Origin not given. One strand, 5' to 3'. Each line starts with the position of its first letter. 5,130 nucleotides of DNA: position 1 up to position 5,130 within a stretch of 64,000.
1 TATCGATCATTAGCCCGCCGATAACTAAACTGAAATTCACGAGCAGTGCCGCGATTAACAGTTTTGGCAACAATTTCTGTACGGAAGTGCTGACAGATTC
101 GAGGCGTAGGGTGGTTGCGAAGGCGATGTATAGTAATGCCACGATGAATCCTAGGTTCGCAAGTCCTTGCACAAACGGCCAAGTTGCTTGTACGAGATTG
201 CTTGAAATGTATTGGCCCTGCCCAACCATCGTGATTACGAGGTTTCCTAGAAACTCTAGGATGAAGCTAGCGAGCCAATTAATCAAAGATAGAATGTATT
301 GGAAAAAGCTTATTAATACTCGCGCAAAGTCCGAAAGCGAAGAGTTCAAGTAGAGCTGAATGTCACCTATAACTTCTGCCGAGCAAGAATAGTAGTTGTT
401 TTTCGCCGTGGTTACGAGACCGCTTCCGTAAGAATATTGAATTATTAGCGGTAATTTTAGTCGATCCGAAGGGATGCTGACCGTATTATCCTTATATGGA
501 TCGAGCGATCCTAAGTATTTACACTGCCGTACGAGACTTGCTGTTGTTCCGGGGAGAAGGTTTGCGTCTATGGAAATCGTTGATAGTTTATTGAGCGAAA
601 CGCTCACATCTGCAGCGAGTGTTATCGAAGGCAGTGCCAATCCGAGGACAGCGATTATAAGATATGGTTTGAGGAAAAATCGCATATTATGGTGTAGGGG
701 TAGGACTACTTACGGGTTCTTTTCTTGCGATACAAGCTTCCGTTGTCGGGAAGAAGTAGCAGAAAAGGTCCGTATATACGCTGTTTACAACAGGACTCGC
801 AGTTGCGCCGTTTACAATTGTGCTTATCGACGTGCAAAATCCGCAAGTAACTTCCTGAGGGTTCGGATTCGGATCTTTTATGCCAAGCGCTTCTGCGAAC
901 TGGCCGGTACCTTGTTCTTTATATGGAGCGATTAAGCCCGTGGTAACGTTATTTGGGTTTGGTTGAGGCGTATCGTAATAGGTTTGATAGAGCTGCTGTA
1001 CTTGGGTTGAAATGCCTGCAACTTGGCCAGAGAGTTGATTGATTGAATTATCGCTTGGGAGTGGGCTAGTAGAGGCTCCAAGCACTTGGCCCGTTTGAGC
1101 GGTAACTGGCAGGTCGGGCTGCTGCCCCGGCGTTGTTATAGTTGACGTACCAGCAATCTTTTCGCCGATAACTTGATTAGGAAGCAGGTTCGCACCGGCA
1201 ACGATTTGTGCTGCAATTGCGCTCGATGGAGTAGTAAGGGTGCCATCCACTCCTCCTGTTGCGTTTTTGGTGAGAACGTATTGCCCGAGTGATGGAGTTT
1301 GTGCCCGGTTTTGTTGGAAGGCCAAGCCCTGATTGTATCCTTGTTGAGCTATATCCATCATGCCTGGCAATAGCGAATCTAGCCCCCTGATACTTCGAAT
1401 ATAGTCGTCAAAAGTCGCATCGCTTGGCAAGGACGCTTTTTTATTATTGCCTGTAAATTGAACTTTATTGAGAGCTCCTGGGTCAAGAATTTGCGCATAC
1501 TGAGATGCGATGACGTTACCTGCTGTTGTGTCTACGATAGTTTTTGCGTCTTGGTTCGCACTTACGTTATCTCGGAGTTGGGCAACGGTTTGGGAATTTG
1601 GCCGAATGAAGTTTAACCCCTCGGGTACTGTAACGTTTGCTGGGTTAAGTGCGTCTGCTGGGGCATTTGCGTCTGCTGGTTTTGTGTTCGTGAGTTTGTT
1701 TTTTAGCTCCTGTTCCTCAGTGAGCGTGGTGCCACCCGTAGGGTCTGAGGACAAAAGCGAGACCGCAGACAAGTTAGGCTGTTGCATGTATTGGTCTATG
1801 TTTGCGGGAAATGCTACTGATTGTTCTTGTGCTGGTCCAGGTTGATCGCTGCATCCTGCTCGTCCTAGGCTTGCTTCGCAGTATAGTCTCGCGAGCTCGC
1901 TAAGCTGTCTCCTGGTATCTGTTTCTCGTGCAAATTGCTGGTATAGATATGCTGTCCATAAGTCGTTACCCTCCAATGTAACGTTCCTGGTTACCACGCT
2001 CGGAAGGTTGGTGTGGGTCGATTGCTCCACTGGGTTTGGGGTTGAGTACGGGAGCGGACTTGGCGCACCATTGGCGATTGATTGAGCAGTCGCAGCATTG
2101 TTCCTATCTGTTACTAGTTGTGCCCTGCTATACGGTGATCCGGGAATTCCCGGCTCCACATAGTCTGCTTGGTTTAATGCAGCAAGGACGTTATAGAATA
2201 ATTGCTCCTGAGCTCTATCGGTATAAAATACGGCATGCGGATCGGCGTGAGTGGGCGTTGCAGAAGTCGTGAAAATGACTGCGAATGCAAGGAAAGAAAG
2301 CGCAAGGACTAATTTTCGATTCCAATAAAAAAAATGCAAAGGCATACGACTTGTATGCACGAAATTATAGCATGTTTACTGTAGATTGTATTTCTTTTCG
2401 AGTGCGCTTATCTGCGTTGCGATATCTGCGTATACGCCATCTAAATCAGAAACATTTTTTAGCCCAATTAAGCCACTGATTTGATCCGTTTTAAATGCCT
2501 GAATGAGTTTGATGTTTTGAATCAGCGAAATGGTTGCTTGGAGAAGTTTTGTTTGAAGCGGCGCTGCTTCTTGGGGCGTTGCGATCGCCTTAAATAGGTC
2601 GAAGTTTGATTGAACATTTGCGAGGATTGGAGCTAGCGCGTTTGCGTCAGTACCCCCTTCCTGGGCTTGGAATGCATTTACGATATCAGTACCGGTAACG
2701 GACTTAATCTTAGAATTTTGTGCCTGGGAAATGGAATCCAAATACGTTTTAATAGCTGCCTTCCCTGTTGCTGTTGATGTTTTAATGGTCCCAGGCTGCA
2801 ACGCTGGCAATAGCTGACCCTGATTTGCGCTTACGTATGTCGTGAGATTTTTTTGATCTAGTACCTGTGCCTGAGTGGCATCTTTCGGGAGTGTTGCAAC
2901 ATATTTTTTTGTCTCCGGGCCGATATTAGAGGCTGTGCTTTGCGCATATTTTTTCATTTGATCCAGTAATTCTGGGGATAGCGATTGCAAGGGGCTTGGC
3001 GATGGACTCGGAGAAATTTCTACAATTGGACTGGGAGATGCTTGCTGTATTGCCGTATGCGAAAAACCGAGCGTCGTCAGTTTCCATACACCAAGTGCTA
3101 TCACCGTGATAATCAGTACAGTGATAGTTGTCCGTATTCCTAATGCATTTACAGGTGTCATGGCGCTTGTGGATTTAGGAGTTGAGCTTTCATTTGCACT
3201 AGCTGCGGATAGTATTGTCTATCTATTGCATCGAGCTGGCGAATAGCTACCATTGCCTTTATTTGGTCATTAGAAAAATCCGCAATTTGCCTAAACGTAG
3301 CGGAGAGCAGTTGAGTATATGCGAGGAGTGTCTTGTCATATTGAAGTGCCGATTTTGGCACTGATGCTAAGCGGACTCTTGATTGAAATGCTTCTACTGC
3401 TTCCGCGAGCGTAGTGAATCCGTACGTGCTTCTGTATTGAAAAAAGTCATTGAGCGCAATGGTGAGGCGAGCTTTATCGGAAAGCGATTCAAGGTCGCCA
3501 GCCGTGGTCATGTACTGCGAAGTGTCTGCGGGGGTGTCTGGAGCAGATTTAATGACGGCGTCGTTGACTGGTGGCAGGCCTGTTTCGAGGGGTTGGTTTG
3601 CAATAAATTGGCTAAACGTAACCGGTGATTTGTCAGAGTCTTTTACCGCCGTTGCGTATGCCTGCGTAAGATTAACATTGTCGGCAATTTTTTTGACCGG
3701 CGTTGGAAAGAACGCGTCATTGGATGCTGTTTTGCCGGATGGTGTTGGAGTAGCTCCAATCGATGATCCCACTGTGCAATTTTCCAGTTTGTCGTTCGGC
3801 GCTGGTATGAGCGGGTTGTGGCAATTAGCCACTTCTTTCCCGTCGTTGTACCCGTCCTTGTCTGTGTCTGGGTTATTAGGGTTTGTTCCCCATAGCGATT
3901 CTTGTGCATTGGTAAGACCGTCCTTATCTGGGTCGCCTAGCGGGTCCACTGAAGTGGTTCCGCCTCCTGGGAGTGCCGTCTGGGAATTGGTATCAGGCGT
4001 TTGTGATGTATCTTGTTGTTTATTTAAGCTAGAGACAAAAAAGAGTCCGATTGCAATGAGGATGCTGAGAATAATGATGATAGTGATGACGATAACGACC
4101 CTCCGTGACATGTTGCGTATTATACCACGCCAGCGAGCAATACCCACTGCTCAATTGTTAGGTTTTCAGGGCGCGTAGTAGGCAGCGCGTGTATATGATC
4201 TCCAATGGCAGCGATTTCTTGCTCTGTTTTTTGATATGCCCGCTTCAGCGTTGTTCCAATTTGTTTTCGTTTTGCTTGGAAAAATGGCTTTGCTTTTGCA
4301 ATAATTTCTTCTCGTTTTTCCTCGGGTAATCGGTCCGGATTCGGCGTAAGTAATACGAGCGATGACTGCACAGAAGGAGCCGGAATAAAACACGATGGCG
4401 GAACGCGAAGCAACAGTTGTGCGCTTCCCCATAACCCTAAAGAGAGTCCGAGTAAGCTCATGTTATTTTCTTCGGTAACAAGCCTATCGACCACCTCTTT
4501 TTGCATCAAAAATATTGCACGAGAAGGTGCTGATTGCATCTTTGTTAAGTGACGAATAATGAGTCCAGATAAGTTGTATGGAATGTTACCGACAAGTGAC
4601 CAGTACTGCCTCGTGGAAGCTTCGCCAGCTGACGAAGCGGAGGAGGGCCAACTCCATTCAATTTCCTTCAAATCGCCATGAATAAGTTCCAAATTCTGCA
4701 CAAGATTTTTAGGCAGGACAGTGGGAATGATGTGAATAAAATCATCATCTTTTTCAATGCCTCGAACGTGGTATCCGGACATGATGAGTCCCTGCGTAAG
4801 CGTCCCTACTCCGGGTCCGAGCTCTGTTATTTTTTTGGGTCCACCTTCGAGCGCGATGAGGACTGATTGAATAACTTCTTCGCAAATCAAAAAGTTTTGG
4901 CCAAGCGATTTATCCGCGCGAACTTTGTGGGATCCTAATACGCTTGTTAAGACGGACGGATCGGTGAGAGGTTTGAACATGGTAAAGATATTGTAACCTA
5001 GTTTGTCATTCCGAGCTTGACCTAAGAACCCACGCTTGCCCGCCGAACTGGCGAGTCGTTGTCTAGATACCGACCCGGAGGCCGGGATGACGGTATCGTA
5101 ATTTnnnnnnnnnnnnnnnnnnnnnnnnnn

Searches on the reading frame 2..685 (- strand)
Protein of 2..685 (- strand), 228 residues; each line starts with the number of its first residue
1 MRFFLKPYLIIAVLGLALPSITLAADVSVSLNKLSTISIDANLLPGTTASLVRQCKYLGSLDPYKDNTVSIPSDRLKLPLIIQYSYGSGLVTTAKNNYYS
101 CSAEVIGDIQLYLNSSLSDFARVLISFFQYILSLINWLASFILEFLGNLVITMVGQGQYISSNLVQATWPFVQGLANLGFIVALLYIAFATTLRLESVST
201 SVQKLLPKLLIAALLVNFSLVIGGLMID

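Call 83: search_protein_families(library=pfam, proteins=[window:2-685:-], max_evalue=1)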
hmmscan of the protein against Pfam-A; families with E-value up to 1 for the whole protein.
window:2-685:- (228 aa): 0 families

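Call 92: search_protein_representatives(protein=window:2-685:-)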
Query: 228 residues. Proteins with E-value up to 0.001 (for the whole library): 3823; up to 1e-10: 138; up to 1e-30: 12. The best 150 are listed.
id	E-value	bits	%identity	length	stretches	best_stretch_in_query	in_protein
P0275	2.6e-45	171.2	51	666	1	23-228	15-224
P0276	8.4e-39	149.9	50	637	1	55-228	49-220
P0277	3.5e-38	147.9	46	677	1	8-228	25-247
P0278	4.4e-37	144.3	45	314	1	5-228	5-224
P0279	6.9e-35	137.1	53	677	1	85-228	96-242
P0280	1.3e-34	136.3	50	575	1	68-228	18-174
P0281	3.0e-34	135.1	56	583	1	97-228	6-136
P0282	3.3e-34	134.9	53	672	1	91-228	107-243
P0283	6.5e-33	130.7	39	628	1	9-228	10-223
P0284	2.8e-32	128.6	55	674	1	97-228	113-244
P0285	1.3e-31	126.4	50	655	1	91-228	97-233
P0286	3.8e-31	124.9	54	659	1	93-228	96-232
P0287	4.2e-30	121.5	50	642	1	70-228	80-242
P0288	1.1e-29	120.2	53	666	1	97-228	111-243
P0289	1.3e-29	119.9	50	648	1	96-228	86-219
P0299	1.2e-20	90.7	37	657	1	35-228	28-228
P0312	8.7e-19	84.6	32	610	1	17-228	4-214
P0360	3.6e-14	69.5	38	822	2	88-228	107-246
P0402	4.0e-11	59.5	44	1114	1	116-228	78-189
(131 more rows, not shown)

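Call 93: search_protein_families(library=pfam, proteins=[P0275, P0276, P0277, P0279, P0283, P0285, P0299, P0312, P0360, P0402], max_evalue=0.01)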
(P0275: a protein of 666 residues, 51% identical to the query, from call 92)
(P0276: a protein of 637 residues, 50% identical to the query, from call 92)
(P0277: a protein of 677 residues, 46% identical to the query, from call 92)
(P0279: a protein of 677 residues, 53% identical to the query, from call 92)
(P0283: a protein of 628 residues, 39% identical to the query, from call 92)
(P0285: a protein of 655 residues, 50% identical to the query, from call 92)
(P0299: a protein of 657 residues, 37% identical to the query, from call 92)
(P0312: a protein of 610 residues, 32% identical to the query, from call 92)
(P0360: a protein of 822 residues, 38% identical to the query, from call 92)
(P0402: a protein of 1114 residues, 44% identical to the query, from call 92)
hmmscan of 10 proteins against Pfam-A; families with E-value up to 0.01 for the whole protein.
P0275 (666 aa): 0 families

P0276 (637 aa): 0 families

P0277 (677 aa): 0 families

P0279 (677 aa): 1 family
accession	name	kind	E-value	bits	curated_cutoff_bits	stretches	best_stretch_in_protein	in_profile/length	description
PF04610.19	TrbL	-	0.0013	18.9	25.9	1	197-413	6-210/215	TrbL/VirB6 plasmid conjugal transfer protein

P0283 (628 aa): 0 families

P0285 (655 aa): 0 families

P0299 (657 aa): 0 families

P0312 (610 aa): 0 families

P0360 (822 aa): 0 families

P0402 (1114 aa): 0 families

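Call 97: search_solved_structures(query=A5, max_evalue=10, show_alignments=1)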
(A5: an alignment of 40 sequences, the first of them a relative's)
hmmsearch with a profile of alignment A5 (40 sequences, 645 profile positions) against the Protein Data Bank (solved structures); distinct sequences matched with E-value up to 10: 13.
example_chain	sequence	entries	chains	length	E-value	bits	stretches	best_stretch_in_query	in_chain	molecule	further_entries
5ok8_A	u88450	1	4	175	1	11.5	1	385-488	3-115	LPP20 lipoprotein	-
8ohd_C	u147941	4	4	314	2.2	10.4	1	490-619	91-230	DDRGK domain-containing protein 1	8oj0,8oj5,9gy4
9qks_C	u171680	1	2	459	3.5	9.7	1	481-551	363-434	ESX secretion system protein YukC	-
4p3z_A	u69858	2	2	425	4.4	9.4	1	439-530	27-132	CopN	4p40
3umh_A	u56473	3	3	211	4.7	9.3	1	472-635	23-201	Amyloid beta A4 protein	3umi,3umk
3nyj_A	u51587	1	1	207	5.9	9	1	472-625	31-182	Amyloid beta A4 protein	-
8glv_AH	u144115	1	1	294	5.9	8.9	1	410-587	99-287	Axonemal inner arm dynein I1/f subunit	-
9dzw_A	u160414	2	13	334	6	8.9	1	434-640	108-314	CalC6_3 with DHR extension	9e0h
4yn0_B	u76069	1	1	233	6.7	8.8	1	472-634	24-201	Amyloid beta A4 protein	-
6vj4_A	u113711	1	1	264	7.8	8.5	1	471-573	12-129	Peptidylprolyl isomerase PrsA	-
8fkp_SW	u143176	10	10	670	8.7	8.4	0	413-585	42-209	ATP-dependent RNA helicase DDX18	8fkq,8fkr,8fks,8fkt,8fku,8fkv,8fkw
9e5c_4u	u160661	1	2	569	9.5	8.3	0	398-551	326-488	TbRSP63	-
6xeh_A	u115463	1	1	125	9.5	8.3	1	562-634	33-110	DE NOVO DESIGNED OR386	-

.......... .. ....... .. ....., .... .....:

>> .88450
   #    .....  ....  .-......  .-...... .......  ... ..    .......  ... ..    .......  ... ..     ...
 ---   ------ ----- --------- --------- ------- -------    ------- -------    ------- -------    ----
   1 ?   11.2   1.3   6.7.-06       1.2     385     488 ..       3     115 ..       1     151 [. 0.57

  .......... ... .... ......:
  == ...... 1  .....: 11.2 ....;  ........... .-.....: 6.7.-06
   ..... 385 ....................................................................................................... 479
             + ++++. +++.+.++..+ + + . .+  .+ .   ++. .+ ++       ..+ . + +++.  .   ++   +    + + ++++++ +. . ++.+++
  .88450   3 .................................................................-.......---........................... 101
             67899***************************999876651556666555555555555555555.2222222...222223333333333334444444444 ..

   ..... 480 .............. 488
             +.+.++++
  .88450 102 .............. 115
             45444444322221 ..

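Call 105: find_encoding_contigs(protein=P0275, flank=10000, max_places=2)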
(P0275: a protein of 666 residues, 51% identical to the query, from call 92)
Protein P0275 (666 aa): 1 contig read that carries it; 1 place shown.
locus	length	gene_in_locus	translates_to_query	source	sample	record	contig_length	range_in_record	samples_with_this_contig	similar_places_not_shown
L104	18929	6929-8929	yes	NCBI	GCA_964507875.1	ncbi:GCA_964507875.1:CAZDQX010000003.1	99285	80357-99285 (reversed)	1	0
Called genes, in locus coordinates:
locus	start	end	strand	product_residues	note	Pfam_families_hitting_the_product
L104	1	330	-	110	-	?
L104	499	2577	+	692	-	PF00580:UvrD-helicase, PF13245:AAA_19, PF01443:Viral_helicase1 (faint), PF13361:UvrD_C, PF13538:UvrD_C_2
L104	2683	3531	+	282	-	PF00398:RrnaAD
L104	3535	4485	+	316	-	PF18884:TSP3_bac (weak)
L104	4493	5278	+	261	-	-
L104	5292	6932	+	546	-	-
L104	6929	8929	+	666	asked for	-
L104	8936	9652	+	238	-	-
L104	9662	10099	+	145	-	PF12666:PrgI (weak)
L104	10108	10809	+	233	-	PF26593:TraC-like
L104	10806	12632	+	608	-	PF03135:CagE_TrbE_VirB (faint), PF19044:P-loop_TraG, PF01935:DUF87 (weak), PF12846:AAA_10 (faint)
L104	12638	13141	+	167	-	-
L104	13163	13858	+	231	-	-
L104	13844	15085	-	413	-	PF04932:Wzy_C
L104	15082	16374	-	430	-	PF04932:Wzy_C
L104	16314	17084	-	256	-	PF00535:Glycos_transf_2, PF10111:Glyco_tranf_2_2 (weak), PF02709:Glyco_transf_7C (weak)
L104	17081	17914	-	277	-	-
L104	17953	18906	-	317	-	PF00535:Glycos_transf_2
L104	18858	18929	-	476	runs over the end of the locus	PF01943:Polysacc_synt, PF13440:Polysacc_synt_3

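Call 106: search_solved_structures(query=L104:10806-12632:+, max_evalue=0.01)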
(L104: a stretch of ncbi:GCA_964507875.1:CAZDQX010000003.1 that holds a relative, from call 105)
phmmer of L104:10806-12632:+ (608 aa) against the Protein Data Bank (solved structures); distinct sequences matched with E-value up to 0.01: 4.
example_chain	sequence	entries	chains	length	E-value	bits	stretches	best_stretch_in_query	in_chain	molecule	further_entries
4ag5_A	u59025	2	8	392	1.5e-44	155.9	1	230-588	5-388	TYPE IV SECRETORY PATHWAY VIRB4 COMPONENTS-LIKE PROTEIN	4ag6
7o41_A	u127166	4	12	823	5.1e-10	41.9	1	133-557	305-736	TrwK protein | Type IV secretion system protein virB4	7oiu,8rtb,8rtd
7o43_A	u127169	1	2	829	5.2e-10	41.9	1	133-557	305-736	TrwK protein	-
7o42_A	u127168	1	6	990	8.5e-10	41.2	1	133-557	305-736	TrwK protein,Protein hcp1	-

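Call 108: find_encoding_contigs(protein=P0277, flank=9000, max_places=2)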
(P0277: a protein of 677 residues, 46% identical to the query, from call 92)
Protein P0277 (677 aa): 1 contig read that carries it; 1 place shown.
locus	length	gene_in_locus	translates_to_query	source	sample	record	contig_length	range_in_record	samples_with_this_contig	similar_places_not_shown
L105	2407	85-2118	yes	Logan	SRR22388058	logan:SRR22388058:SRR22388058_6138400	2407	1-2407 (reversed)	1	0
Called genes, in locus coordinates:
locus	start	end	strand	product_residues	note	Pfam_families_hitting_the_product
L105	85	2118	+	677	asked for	-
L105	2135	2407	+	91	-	?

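Call 110: find_encoding_contigs(protein=P0279, flank=9000, max_places=2)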
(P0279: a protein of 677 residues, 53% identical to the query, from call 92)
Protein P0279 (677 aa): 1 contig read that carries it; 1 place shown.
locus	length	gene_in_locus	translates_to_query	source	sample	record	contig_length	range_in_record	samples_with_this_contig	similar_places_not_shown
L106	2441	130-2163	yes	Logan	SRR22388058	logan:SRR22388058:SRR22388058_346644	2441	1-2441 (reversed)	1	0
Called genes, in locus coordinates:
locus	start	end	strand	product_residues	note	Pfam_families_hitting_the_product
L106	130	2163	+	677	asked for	-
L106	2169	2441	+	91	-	?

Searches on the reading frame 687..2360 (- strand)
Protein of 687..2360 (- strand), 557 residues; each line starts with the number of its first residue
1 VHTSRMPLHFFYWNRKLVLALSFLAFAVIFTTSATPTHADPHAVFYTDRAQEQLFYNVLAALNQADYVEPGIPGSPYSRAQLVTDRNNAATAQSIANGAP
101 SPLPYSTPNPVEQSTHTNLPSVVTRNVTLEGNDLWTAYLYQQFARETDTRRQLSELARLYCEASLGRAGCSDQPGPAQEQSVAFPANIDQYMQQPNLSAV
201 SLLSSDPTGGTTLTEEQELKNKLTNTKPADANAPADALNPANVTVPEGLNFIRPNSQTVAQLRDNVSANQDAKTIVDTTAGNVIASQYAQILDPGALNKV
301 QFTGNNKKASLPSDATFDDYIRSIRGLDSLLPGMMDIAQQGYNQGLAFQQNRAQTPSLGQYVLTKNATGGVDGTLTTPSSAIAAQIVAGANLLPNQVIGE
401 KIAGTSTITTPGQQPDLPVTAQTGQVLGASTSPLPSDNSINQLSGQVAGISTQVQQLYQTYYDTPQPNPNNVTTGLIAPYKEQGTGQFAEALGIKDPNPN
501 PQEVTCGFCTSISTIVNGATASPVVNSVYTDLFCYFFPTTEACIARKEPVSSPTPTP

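Call 8: search_protein_families(library=pfam, proteins=[window:687-2360:-], max_evalue=0.001)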
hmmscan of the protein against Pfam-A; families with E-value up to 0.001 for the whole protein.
window:687-2360:- (557 aa): 0 families

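Call 64: search_protein_families(library=padloc, proteins=[window:687-2360:-], max_evalue=0.01)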
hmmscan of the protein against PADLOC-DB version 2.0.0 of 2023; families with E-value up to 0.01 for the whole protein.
window:687-2360:- (557 aa): 0 families

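Call 82: find_encoding_contigs(protein=window:687-2360:-, flank=10000, max_places=4)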
Protein window:687-2360:- (557 aa): no gene with exactly this product is on record in the collection.

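Call 83: search_protein_families(library=pfam, proteins=[window:687-2360:-], max_evalue=1)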
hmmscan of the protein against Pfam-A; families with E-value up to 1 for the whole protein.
window:687-2360:- (557 aa): 0 families

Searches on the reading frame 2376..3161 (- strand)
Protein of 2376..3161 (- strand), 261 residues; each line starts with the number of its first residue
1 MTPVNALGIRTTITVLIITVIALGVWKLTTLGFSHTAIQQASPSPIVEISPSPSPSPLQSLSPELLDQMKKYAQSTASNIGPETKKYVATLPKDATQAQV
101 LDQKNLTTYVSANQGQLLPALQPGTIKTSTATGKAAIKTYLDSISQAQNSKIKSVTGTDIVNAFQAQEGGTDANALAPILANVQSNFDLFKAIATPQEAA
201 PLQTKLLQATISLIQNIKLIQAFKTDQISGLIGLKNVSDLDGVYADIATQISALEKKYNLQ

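Call 45: search_protein_families(library=pfam, proteins=[window:2376-3161:-], max_evalue=0.001)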
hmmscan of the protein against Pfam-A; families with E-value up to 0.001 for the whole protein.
window:2376-3161:- (261 aa): 0 families

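Call 64: search_protein_families(library=padloc, proteins=[window:2376-3161:-], max_evalue=0.01)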
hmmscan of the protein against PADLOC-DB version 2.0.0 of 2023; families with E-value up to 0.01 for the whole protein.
window:2376-3161:- (261 aa): 0 families

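Call 83: search_protein_families(library=pfam, proteins=[window:2376-3161:-], max_evalue=1)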
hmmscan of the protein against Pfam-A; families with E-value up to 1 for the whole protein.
window:2376-3161:- (261 aa): 3 families
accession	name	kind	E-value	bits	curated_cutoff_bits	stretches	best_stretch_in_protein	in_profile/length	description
PF07455.17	Psu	-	0.032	14.2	27.4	1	152-207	72-127/182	Phage polarity suppression protein (Psu)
PF00338.27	Ribosomal_S10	-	0.16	12.7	21.2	1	58-104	4-49/98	Ribosomal protein S10p/S20e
PF13318.11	AtzG-like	-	0.19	12.5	24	1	180-204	18-42/50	1-carboxybiuret hydrolase subunit AtzG-like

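Call 84: find_encoding_contigs(protein=window:2376-3161:-, flank=10000, max_places=4)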
Protein window:2376-3161:- (261 aa): no gene with exactly this product is on record in the collection.

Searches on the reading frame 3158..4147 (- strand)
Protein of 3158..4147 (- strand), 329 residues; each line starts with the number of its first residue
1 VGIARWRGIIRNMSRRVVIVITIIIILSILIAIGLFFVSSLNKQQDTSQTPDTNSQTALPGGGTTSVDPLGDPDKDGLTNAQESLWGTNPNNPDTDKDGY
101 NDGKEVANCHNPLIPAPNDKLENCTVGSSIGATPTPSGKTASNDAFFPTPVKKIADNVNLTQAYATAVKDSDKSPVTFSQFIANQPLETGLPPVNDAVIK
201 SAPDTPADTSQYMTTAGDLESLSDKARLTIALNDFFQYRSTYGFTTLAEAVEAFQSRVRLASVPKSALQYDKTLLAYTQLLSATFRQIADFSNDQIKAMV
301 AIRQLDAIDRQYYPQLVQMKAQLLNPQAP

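Call 9: search_protein_families(library=pfam, proteins=[window:3158-4147:-], max_evalue=0.001)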
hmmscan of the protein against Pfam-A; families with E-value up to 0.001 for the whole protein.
window:3158-4147:- (329 aa): 1 family
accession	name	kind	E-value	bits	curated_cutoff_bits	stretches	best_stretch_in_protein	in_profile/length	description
PF18884.5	TSP3_bac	-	4.6e-07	30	25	0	72-93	1-22/22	Bacterial TSP3 repeat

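Call 83: search_protein_families(library=pfam, proteins=[window:3158-4147:-], max_evalue=1)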
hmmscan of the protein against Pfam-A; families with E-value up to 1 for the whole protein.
window:3158-4147:- (329 aa): 2 families
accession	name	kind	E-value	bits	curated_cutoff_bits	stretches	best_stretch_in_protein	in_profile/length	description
PF18884.5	TSP3_bac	-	4.6e-07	30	25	2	72-93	1-22/22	Bacterial TSP3 repeat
PF20082.4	DUF6476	-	0.083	13.3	24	1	15-64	10-54/91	Family of unknown function (DUF6476)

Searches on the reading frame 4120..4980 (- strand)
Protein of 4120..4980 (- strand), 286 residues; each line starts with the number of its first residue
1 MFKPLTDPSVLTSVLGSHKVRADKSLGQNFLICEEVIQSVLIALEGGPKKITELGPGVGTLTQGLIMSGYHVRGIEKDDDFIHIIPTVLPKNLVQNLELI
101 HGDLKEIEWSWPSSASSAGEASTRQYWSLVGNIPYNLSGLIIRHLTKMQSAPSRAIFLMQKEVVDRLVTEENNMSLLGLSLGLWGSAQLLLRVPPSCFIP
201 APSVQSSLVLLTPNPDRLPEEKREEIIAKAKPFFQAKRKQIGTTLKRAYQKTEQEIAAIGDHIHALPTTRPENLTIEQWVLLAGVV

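Call 45: search_protein_families(library=pfam, proteins=[window:4120-4980:-], max_evalue=0.001)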
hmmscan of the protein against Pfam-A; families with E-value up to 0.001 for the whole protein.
window:4120-4980:- (286 aa): 1 family
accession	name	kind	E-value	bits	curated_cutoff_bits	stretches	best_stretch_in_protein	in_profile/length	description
PF00398.26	RrnaAD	-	4.5e-33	114.9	24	1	22-281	4-256/263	Ribosomal RNA adenine dimethylase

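Call 85: find_encoding_contigs(protein=window:4120-4980:-, flank=10000, max_places=3)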
Protein window:4120-4980:- (286 aa): no gene with exactly this product is on record in the collection.
